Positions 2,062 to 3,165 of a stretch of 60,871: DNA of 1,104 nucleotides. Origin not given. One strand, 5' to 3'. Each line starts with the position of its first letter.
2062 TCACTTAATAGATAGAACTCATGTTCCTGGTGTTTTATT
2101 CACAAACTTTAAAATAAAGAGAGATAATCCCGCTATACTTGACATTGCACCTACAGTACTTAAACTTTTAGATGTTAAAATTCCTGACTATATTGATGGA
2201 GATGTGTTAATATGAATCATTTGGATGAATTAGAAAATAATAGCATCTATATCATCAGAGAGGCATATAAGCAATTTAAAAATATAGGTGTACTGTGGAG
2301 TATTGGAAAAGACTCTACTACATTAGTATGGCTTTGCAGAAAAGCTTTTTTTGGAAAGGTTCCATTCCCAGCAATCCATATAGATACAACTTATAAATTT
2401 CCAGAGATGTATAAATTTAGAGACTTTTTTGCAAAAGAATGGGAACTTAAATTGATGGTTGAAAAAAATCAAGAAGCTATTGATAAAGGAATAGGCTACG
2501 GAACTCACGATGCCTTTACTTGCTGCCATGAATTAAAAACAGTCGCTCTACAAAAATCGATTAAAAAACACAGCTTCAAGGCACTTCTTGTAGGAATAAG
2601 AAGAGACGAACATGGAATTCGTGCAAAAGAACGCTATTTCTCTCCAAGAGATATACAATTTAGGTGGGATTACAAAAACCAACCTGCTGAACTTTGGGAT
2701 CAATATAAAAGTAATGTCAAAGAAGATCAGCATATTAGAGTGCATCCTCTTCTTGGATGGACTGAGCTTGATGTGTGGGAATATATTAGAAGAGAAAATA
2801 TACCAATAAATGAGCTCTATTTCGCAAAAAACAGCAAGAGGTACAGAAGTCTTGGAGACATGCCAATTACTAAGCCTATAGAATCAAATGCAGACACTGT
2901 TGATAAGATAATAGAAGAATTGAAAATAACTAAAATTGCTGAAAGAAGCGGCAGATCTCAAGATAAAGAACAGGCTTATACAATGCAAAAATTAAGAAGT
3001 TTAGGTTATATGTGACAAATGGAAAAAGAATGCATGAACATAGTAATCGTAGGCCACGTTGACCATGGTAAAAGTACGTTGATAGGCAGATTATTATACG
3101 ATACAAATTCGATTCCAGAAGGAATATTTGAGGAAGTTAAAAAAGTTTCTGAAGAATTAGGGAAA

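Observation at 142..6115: cysD-cysN flanked by two alkaline-phosphatase-superfamily enzymes, with no APS kinase or sulfotransferase: candidate non-canonical sulfation operon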

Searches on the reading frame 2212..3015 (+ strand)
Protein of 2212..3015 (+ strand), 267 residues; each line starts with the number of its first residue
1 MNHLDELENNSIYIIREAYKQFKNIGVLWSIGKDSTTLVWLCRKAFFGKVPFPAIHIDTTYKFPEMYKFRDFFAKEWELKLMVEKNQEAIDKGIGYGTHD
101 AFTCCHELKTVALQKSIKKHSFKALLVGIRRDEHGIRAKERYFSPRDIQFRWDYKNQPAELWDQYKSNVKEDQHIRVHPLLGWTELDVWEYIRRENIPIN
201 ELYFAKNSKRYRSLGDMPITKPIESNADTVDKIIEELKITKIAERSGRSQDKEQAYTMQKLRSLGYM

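Call 3: search_protein_families(library=pfam, proteins=[window:2212-3015:+], max_evalue=0.01)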
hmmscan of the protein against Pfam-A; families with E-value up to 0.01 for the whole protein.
window:2212-3015:+ (267 aa): 1 family
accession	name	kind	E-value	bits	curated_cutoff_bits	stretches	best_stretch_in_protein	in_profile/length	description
PF01507.26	PAPS_reduct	-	1.7e-42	145.9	22.5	1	26-222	3-175/175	Phosphoadenosine phosphosulfate reductase domain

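Call 4: search_protein_families(library=ncbifam, proteins=[window:2212-3015:+], max_evalue=0.01)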
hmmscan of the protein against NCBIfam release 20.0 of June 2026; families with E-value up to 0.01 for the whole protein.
window:2212-3015:+ (267 aa): 14 families
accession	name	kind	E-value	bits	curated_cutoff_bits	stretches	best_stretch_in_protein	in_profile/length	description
NF003587.0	PRK05253.1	subfamily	1.9e-109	365.5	195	2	1-207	6-213/301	sulfate adenylyltransferase subunit CysD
NF009214.0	PRK12563.1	equivalog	3.9e-83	279.5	413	2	1-207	21-228/317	sulfate adenylyltransferase subunit CysD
TIGR02039.1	CysD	subfamily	1.6e-80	270.9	396.6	2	4-207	1-205/294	sulfate adenylyltransferase, small subunit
NF002537.0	PRK02090.1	equivalog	1.9e-18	67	154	1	13-228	30-221/244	phosphoadenylyl-sulfate reductase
TIGR00434.1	cysH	subfamily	1.5e-17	64.2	165.1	2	172-229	144-197/214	phosophoadenylyl-sulfate reductase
TIGR02057.1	PAPS_reductase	equivalog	1.1e-14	54.9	254.2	2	173-228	156-207/224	phosphoadenosine phosphosulfate reductase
TIGR02055.1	APS_reductase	subfamily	2.3e-14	53.7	235.3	1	53-228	21-176/194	adenylylsulfate reductase, thioredoxin dependent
NF006327.0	PRK08557.1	equivalog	3e-14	52.6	366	1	2-203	157-342/415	hypothetical protein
NF006351.0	PRK08576.1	equivalog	2.2e-13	49.6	290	1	4-139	218-348/436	hypothetical protein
NF010366.0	PRK13795.1-1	equivalog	8.3e-12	44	745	1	2-203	242-431/667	hypothetical protein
NF010367.0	PRK13795.1-2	equivalog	2.3e-11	42.9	456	1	2-204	221-404/584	hypothetical protein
NF010368.0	PRK13795.1-3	equivalog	8.3e-10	37.5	588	1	3-203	227-408/635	hypothetical protein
TIGR00424.1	APS_reduc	equivalog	3.3e-05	22.7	553.2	0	5-134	96-228/464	5'-adenylylsulfate reductase, thioredoxin-independent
NF010369.0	PRK13795.1-4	equivalog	0.0008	17.7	1086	1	10-204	238-417/633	hypothetical protein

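Call 14: find_encoding_contigs(protein=window:2212-3015:+, flank=10000, max_places=6)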
Protein window:2212-3015:+ (267 aa): 21 contigs read that carry it; 6 places shown.
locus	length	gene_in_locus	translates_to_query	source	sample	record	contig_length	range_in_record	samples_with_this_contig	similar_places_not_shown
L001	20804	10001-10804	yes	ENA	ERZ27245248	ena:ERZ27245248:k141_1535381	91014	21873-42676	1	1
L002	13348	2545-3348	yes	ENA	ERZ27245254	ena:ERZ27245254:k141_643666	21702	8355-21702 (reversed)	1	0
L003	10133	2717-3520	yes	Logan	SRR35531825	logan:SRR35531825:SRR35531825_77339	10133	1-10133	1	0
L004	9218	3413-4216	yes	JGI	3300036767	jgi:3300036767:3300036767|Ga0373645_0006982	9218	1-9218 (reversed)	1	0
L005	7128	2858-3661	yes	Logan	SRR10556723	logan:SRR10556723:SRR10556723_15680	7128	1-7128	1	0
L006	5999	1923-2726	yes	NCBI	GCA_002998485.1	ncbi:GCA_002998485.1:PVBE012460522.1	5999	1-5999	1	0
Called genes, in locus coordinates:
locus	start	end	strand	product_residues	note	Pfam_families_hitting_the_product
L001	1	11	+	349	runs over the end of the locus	PF00155:Aminotran_1_2, PF04864:Alliinase_C (faint)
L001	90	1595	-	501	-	PF01943:Polysacc_synt, PF13440:Polysacc_synt_3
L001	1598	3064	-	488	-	PF13231:PMT_2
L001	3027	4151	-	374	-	PF00534:Glycos_transf_1, PF13692:Glyco_trans_1_4, PF13524:Glyco_trans_1_2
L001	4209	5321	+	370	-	PF02350:Epimerase_2, PF04007:DUF354, PF02684:LpxB (weak)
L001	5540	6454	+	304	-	PF01073:3Beta_HSD, PF01370:Epimerase, PF02719:Polysacc_synt_2, PF04321:RmlD_sub_bind, PF13460:NAD_binding_10, PF16363:GDP_Man_Dehyd, PF07993:NAD_binding_4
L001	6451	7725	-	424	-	PF01210:NAD_Gly3P_dh_N (weak), PF02826:2-Hacid_dh_C (faint), PF03446:NAD_binding_2 (weak), PF03721:UDPG_MGDP_dh_N, PF00984:UDPG_MGDP_dh, PF03720:UDPG_MGDP_dh_C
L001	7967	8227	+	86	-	-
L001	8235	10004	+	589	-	PF01663:Phosphodiest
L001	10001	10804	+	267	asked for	PF01507:PAPS_reduct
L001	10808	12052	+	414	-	PF00009:GTP_EFTU, PF01926:MMR_HSR1 (faint), PF03144:GTP_EFTU_D2, PF22594:GTP-eEF1A_C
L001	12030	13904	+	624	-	PF00884:Sulfatase, PF01663:Phosphodiest, PF16347:SGSH_C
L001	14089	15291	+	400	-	PF03721:UDPG_MGDP_dh_N, PF00984:UDPG_MGDP_dh, PF03720:UDPG_MGDP_dh_C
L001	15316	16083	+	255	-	PF01370:Epimerase, PF04321:RmlD_sub_bind, PF02719:Polysacc_synt_2, PF16363:GDP_Man_Dehyd, PF07993:NAD_binding_4 (weak)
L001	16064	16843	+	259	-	PF00535:Glycos_transf_2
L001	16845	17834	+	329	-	PF00106:adh_short, PF01073:3Beta_HSD, PF01370:Epimerase, PF02719:Polysacc_synt_2, PF04321:RmlD_sub_bind, PF07993:NAD_binding_4, PF13460:NAD_binding_10, PF16363:GDP_Man_Dehyd, +2 more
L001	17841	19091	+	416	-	PF08421:Methyltransf_13, PF13489:Methyltransf_23, PF08484:Methyltransf_14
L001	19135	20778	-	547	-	-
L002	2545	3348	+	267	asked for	PF01507:PAPS_reduct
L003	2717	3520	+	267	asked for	PF01507:PAPS_reduct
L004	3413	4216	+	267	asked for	PF01507:PAPS_reduct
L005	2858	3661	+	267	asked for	PF01507:PAPS_reduct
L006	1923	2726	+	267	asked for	PF01507:PAPS_reduct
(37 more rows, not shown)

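Call 42: find_homologous_proteins(query=window:2212-3015:+, max_evalue=1e-10)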
Query window:2212-3015:+ (267 aa): 7984 proteins with E <= 1e-10 among 8000 candidates; the best 120 are listed.
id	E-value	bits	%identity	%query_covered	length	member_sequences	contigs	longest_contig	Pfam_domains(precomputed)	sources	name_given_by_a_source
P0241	1.1e-180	617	100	100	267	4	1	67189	PF01507.26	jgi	jgi:sulfate adenylyltransferase subunit 2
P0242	3.2e-155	533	84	100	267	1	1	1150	PF01507.26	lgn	-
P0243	5.4e-151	520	83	99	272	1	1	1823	PF01507.26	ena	-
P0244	1.7e-149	515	80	100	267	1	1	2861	PF01507.26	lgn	-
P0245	2.0e-147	508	80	100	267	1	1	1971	PF01507.26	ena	-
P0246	5.3e-144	497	77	100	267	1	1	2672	PF01507.26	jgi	jgi:sulfate adenylyltransferase subunit 2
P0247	2.7e-143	494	78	100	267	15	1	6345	PF01507.26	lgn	-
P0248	9.5e-142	489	77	100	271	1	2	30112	PF01507.26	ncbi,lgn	-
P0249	4.0e-141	487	76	100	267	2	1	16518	PF01507.26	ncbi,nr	ncbi:MAG: sulfate adenylyltransferase subunit 2 [Nanoarchaeota archaeon]|nr:sulfate adenylyltransfer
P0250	4.1e-141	487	76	100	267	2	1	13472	PF01507.26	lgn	-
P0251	5.1e-141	487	76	99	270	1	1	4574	PF01507.26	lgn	-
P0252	5.9e-141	487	76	100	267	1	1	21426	PF01507.26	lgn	-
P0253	7.6e-141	486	76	100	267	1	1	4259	PF01507.26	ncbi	-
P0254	1.9e-140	485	76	100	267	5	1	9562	PF01507.26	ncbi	-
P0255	4.1e-140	484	76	100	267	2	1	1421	PF01507.26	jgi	jgi:sulfate adenylyltransferase subunit 2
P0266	1.0e-137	476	76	100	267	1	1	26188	PF01507.26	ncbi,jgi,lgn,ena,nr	ncbi:sulfate adenylyltransferase subunit 2 [Patescibacteria group bacterium]|nr:sulfate adenylyltran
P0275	3.1e-136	471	74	100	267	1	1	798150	PF01507.26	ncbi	ncbi:MAG: sulfate adenylyltransferase subunit CysD [Candidatus Micrarchaeota archaeon]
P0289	2.3e-134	465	73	100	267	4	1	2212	PF01507.26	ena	-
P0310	5.5e-132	457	73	100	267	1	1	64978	PF01507.26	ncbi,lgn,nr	ncbi:MAG: sulfate adenylyltransferase subunit 2 [Deltaproteobacteria bacterium]|nr:sulfate adenylylt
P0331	5.0e-130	451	72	100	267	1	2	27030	PF01507.26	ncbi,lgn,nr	ncbi:MAG: sulfate adenylyltransferase subunit CysD [Candidatus Peregrinibacteria bacterium]|nr:sulfa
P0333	5.9e-130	451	72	100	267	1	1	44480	PF01507.26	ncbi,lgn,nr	ncbi:MAG: sulfate adenylyltransferase subunit 2 [Candidatus Gracilibacteria bacterium]|nr:sulfate ad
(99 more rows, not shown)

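Call 43: find_encoding_contigs(protein=P0333, flank=10000, max_places=1)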
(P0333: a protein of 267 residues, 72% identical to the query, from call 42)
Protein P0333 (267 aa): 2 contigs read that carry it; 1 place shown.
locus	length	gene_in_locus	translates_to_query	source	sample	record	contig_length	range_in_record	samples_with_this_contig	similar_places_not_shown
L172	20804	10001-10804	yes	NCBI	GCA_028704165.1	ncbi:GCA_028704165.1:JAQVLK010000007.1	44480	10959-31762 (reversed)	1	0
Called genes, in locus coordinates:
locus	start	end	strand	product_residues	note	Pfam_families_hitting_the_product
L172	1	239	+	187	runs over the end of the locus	PF00702:Hydrolase, PF12710:HAD (weak), PF13419:HAD_2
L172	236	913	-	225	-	PF16316:DUF4956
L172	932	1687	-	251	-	PF09359:VTC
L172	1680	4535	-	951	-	PF08757:CotH, PF05048:NosD (weak), PF13229:Beta_helix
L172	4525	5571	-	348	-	-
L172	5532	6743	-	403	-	PF21374:WsaF_N, PF00534:Glycos_transf_1, PF13692:Glyco_trans_1_4, PF22772:WsaF_C, PF13524:Glyco_trans_1_2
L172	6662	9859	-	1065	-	PF08241:Methyltransf_11, PF13649:Methyltransf_25 (weak), PF00535:Glycos_transf_2, PF10111:Glyco_tranf_2_2 (weak), PF13632:Glyco_trans_2_3 (faint), PF13641:Glyco_tranf_2_3 (weak), PF00535:Glycos_transf_2, PF10111:Glyco_tranf_2_2 (weak)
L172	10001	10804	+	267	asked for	PF01507:PAPS_reduct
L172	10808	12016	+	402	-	PF00009:GTP_EFTU, PF01926:MMR_HSR1 (faint), PF22594:GTP-eEF1A_C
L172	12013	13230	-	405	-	PF00005:ABC_tran, PF14524:Wzt_C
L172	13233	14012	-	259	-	PF01061:ABC2_membrane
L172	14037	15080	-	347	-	PF00535:Glycos_transf_2, PF13641:Glyco_tranf_2_3, PF13632:Glyco_trans_2_3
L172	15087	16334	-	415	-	PF01663:Phosphodiest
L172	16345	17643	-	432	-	PF00884:Sulfatase, PF16347:SGSH_C (faint)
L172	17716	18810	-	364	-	PF00535:Glycos_transf_2, PF10111:Glyco_tranf_2_2 (faint), PF13641:Glyco_tranf_2_3, PF13632:Glyco_trans_2_3 (weak)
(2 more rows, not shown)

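Call 44: find_encoding_contigs(protein=P0266, flank=10000, max_places=1)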
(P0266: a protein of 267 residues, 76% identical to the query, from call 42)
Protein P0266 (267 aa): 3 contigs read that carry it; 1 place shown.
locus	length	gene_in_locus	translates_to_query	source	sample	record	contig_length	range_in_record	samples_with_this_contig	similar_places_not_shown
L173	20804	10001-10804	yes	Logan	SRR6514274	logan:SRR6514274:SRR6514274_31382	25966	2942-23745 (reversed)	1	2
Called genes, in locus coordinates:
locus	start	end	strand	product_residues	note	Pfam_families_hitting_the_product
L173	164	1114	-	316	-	PF05711:TylF, PF13578:Methyltransf_24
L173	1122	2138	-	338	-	PF00551:Formyl_trans_N (weak), PF02911:Formyl_trans_C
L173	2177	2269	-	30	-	-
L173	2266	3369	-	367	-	PF01041:DegT_DnrJ_EryC1, PF00155:Aminotran_1_2, PF01053:Cys_Met_Meta_PP (weak), PF01212:Beta_elim_lyase (faint)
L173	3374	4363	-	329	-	PF00106:adh_short (weak), PF01073:3Beta_HSD, PF01370:Epimerase, PF02719:Polysacc_synt_2, PF04321:RmlD_sub_bind (weak), PF07993:NAD_binding_4 (weak), PF08659:KR (weak), PF16363:GDP_Man_Dehyd, +1 more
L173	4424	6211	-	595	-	PF00664:ABC_membrane, PF02463:SMC_N (weak), PF00005:ABC_tran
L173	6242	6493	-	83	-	PF12728:HTH_17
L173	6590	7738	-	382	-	PF00534:Glycos_transf_1, PF13692:Glyco_trans_1_4, PF13524:Glyco_trans_1_2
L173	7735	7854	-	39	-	PF01583:APS_kinase (weak)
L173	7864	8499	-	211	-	PF13489:Methyltransf_23, PF13847:Methyltransf_31 (faint), PF08241:Methyltransf_11 (weak), PF08242:Methyltransf_12 (faint)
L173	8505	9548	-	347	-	PF04055:Radical_SAM, PF13186:SPASM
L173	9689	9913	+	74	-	-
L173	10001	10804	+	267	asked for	PF01507:PAPS_reduct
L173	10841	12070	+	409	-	PF00009:GTP_EFTU, PF01926:MMR_HSR1 (faint), PF03144:GTP_EFTU_D2 (weak), PF22594:GTP-eEF1A_C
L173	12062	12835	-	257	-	PF01522:Polysacc_deac_1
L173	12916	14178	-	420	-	PF07693:KAP_NTPase, PF24883:NPHP3_N (faint)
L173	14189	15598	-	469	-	PF01663:Phosphodiest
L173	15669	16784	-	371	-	PF13524:Glyco_trans_1_2 (faint), PF00534:Glycos_transf_1, PF13692:Glyco_trans_1_4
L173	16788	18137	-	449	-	PF13231:PMT_2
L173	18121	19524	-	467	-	PF02310:B12-binding, PF04055:Radical_SAM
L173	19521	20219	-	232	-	PF00535:Glycos_transf_2, PF10111:Glyco_tranf_2_2, PF13641:Glyco_tranf_2_3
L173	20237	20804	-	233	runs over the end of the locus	PF00535:Glycos_transf_2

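Call 45: find_encoding_contigs(protein=P0310, flank=10000, max_places=1)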
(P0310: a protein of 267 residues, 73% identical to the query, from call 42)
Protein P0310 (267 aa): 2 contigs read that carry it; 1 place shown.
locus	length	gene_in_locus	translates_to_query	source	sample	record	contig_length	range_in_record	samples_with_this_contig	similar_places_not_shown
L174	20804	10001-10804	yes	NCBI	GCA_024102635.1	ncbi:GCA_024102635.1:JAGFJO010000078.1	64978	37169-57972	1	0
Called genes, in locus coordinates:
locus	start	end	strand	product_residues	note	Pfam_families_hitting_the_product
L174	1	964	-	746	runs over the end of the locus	PF00912:Transgly, PF00905:Transpeptidase, PF06832:BiPBP_C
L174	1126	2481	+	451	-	PF00884:Sulfatase, PF01663:Phosphodiest, PF16347:SGSH_C (weak)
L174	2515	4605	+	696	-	PF01663:Phosphodiest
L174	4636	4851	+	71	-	-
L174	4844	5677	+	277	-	-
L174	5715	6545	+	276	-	PF00884:Sulfatase (faint), PF01663:Phosphodiest (faint)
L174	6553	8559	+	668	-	PF01663:Phosphodiest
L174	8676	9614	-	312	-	PF13793:Pribosyltran_N, PF14572:Pribosyl_synth (faint), PF00156:Pribosyltran (weak)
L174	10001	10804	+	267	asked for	PF01507:PAPS_reduct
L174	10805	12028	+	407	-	PF00009:GTP_EFTU, PF01926:MMR_HSR1 (faint), PF03144:GTP_EFTU_D2, PF22594:GTP-eEF1A_C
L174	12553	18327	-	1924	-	PF13205:Big_5 (faint), PF11974:bMG3 (faint), PF01835:MG2, PF07703:A2M_BRD, PF00207:A2M, PF17973:bMG10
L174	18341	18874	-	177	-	PF28549:NDPSase_N (weak), PF00293:NUDIX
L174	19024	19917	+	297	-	PF01545:Cation_efflux, PF16916:ZT_dimer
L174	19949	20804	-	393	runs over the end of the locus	PF00202:Aminotran_3 (faint), PF00266:Aminotran_5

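Call 56: search_solved_structures(query=window:2212-3015:+, max_evalue=0.001, show_alignments=2)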
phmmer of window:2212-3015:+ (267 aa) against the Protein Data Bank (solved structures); distinct sequences matched with E-value up to 0.001: 5.
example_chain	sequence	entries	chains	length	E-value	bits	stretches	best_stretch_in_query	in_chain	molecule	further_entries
1zun_A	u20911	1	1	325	3.4e-68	233.3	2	2-207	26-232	Sulfate adenylyltransferase subunit 2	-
7lhr_A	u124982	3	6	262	2.5e-06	30.4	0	174-224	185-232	Phosphoadenosine phosphosulfate reductase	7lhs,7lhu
4bwv_A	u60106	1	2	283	2e-05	27.4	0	170-223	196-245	PHOSPHOADENOSINE-PHOSPHOSULPHATE REDUCTASE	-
8rom_A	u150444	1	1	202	0.00013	24.7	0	175-215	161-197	FAD synthase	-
2oq2_A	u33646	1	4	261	0.00026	23.8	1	175-228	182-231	Phosphoadenosine phosphosulfate reductase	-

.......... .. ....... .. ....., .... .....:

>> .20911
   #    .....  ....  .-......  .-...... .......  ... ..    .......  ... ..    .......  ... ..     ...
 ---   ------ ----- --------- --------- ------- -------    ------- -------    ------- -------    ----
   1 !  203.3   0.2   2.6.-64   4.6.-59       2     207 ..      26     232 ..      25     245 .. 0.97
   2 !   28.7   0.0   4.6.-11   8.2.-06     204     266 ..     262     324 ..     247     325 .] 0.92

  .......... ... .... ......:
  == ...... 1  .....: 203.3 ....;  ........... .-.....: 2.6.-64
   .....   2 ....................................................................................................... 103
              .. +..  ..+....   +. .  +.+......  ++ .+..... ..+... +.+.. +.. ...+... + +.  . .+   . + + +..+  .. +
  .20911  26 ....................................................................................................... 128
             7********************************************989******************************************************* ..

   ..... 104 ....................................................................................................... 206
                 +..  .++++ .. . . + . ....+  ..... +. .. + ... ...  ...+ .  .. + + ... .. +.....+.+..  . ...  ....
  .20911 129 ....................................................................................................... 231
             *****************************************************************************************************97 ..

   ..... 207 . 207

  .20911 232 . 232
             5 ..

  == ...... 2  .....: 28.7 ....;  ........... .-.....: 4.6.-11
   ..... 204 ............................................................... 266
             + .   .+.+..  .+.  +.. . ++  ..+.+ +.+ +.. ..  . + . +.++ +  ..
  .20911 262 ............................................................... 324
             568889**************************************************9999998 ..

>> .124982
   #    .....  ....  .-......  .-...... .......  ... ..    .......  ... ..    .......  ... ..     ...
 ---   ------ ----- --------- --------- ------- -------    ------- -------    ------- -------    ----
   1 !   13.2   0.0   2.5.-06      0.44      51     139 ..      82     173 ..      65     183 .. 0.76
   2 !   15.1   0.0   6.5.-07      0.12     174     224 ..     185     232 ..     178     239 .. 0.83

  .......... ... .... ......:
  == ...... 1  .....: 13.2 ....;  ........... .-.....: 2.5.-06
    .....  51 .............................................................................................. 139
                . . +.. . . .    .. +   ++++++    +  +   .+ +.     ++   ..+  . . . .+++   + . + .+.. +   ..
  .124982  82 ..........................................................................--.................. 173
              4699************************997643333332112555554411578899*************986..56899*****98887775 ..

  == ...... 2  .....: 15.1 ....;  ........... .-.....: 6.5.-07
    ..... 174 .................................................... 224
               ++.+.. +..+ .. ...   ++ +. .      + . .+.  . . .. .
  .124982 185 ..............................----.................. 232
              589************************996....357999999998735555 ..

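Call 74: find_encoding_contigs(protein=P0275, flank=10000, max_places=1)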
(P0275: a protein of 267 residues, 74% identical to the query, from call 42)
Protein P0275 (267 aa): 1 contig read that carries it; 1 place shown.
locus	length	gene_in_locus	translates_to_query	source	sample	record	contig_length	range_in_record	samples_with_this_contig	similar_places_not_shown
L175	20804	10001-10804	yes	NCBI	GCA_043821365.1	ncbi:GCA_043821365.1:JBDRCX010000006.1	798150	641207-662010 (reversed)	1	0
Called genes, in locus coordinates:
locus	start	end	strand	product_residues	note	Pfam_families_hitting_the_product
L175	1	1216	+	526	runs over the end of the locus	-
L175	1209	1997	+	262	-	PF00535:Glycos_transf_2, PF13641:Glyco_tranf_2_3 (weak)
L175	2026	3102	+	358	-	PF02350:Epimerase_2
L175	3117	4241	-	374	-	-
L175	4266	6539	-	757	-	-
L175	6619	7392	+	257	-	PF08003:Methyltransf_9, PF01209:Ubie_methyltran, PF05175:MTS, PF05401:NodS, PF13489:Methyltransf_23, PF08241:Methyltransf_11, PF08242:Methyltransf_12, PF13649:Methyltransf_25, +6 more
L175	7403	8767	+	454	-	PF00884:Sulfatase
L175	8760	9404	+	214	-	-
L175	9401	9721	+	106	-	-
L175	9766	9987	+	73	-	-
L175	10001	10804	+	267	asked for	PF01507:PAPS_reduct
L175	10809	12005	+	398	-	PF00009:GTP_EFTU, PF01926:MMR_HSR1 (faint), PF22594:GTP-eEF1A_C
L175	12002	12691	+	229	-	PF01663:Phosphodiest (weak)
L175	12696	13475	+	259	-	PF01925:TauE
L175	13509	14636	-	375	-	PF13173:AAA_14, PF13635:DUF4143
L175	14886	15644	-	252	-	PF08843:AbiEii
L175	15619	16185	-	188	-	-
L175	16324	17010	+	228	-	-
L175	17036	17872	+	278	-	PF12802:MarR_2 (faint), PF13412:HTH_24, PF24034:DUF7343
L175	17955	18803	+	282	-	-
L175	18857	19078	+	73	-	-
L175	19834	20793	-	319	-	PF02661:Fic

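Call 75: find_encoding_contigs(protein=P0331, flank=10000, max_places=1)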
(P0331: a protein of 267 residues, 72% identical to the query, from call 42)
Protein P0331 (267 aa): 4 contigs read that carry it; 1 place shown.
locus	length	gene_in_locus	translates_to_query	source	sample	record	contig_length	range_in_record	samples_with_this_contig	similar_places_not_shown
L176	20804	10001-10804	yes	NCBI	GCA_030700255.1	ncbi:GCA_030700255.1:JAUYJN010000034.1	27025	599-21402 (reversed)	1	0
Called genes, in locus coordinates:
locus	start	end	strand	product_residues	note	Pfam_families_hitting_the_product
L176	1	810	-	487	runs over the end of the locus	PF13946:DUF4214, PF13489:Methyltransf_23, PF07021:MetW, PF08241:Methyltransf_11, PF08242:Methyltransf_12 (weak), PF13649:Methyltransf_25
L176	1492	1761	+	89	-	-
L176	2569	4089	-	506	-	-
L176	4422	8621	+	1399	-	PF16158:N_BRCA1_IG (faint), PF13229:Beta_helix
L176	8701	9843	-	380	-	PF13692:Glyco_trans_1_4 (weak), PF00534:Glycos_transf_1 (weak)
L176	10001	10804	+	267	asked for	PF01507:PAPS_reduct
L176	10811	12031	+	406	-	PF00009:GTP_EFTU, PF01926:MMR_HSR1 (faint), PF03193:RsgA_GTPase (faint), PF03144:GTP_EFTU_D2, PF22594:GTP-eEF1A_C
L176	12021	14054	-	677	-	PF00005:ABC_tran, PF13304:AAA_21 (faint), PF14524:Wzt_C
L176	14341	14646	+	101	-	-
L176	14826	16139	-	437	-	PF05221:AdoHcyase, PF00670:AdoHcyase_NAD, PF02826:2-Hacid_dh_C, PF07991:KARI_N (weak)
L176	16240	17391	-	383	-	PF00438:S-AdoMet_synt_N, PF02772:S-AdoMet_synt_M, PF02773:S-AdoMet_synt_C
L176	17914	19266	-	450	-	PF00772:DnaB, PF13481:AAA_25, PF03796:DnaB_C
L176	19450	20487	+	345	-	PF00274:Glycolytic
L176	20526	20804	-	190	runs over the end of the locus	-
